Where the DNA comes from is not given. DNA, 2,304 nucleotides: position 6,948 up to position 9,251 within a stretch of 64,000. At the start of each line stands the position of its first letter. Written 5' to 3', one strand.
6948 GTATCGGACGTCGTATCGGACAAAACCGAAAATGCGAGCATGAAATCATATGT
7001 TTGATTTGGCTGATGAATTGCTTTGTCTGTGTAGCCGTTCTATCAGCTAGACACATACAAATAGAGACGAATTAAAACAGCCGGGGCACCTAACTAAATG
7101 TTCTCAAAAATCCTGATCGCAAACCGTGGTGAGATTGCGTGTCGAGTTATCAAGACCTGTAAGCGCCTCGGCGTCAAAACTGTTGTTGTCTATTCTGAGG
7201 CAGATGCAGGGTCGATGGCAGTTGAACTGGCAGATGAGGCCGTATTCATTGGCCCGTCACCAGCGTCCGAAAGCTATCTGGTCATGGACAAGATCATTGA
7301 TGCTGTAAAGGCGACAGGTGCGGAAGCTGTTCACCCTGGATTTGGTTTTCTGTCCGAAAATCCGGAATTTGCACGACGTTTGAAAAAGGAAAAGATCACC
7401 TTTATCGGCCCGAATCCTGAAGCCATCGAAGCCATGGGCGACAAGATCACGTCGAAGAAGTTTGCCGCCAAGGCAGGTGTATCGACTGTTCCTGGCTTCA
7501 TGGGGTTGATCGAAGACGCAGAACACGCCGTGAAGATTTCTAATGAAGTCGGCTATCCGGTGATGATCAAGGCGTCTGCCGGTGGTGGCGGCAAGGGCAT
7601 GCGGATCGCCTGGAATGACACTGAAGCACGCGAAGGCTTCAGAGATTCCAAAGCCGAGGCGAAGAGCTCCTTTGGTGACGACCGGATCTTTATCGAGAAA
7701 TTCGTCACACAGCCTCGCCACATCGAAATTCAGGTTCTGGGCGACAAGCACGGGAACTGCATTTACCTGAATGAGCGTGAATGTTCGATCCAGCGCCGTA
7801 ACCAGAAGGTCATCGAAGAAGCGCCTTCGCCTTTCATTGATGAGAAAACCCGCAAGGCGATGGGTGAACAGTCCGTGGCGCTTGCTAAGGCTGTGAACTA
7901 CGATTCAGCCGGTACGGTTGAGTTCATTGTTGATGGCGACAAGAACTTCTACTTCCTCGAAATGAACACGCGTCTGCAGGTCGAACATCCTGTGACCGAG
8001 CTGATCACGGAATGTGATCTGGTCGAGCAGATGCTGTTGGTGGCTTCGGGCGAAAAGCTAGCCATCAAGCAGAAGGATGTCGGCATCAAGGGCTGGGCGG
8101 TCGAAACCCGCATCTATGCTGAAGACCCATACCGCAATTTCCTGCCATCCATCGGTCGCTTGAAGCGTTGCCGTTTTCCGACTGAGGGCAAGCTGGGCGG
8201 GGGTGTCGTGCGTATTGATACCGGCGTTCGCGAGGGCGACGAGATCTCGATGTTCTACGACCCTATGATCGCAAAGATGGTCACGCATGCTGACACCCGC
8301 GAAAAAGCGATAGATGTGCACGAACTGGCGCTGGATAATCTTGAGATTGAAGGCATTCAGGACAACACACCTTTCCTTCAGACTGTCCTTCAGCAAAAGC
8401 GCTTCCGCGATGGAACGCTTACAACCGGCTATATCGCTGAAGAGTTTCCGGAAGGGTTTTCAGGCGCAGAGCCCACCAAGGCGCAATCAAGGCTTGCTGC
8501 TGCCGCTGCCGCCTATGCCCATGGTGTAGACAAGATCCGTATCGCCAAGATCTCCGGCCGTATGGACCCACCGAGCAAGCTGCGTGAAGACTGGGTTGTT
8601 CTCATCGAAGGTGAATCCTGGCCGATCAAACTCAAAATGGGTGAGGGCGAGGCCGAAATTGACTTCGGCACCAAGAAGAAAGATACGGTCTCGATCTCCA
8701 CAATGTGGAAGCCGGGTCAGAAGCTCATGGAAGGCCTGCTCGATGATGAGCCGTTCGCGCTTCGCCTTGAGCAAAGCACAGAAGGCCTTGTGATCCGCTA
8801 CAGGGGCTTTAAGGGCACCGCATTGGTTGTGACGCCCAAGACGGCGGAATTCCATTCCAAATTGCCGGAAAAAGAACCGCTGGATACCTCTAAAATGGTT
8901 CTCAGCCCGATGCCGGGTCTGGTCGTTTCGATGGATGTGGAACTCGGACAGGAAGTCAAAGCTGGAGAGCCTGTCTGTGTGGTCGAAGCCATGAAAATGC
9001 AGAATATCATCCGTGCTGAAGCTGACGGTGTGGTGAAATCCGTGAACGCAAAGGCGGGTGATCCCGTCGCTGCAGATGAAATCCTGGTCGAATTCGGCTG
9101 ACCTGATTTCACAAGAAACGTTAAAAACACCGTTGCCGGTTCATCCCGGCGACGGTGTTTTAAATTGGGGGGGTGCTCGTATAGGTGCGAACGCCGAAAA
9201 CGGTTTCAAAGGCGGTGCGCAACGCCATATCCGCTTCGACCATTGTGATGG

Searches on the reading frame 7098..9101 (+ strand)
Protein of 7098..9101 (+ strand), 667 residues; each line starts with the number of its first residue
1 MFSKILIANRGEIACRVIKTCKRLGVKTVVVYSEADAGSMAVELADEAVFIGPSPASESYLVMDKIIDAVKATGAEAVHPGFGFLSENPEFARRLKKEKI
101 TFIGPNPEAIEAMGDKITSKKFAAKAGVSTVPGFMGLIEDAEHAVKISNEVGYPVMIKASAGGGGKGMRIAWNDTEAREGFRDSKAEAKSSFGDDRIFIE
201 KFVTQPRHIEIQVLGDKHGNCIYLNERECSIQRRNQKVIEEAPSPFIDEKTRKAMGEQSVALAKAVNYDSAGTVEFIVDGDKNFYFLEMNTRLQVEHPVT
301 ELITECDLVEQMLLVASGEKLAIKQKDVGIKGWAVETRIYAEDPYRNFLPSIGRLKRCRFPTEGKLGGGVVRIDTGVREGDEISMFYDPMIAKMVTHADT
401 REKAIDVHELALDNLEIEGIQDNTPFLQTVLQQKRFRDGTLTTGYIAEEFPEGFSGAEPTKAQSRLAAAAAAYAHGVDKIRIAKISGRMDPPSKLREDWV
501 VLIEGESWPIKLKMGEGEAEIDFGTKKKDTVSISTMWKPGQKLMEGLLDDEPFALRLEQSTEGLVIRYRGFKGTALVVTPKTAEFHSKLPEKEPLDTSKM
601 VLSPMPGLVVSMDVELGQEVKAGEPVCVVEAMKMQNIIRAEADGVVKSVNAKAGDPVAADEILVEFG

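Call 9: search_protein_families(library=pfam, proteins=[window:7098-9101:+], max_evalue=0.001)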
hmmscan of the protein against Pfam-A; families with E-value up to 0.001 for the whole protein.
window:7098-9101:+ (667 aa): 11 families
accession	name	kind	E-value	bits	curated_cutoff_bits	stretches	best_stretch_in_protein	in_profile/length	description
PF02786.22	CPSase_L_D2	-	1.6e-79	266.7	19.8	1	115-322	1-209/211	Carbamoyl-phosphate synthase L chain, ATP binding domain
PF00289.28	Biotin_carb_N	-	2.8e-44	150.5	25.5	1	1-110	1-110/110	Biotin carboxylase, N-terminal domain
PF02785.25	Biotin_carb_C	-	1.6e-34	118.7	32.4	1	336-447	1-107/108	Biotin carboxylase C-terminal domain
PF18140.6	PCC_BT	-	1.9e-23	83.5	23.5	1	468-592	2-126/126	Propionyl-coenzyme A carboxylase BT domain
PF00364.28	Biotin_lipoyl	-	1.5e-17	63.6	22.1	1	601-665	3-72/73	Biotin-requiring enzyme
PF07478.18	Dala_Dala_lig_C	-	3.9e-09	36.7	24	1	142-291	26-174/204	D-ala D-ala ligase C-terminus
PF02222.28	ATP-grasp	-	6.4e-07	29.6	27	1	125-291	5-161/179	ATP-grasp domain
PF13437.12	HlyD_3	-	1.6e-05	26.1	22.2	0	601-630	2-31/106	HlyD family secretion protein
PF13533.13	Biotin_lipoyl_2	-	0.00016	21.9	29.8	0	638-665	3-30/32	Biotin-lipoyl like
PF08443.16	RimK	-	0.00047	20.2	21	0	115-298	3-172/188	RimK-like ATP-grasp domain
PF01071.24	GARS_A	-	0.00069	19.9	27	0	115-204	2-90/194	Phosphoribosylglycinamide synthetase, ATP-grasp (A) domain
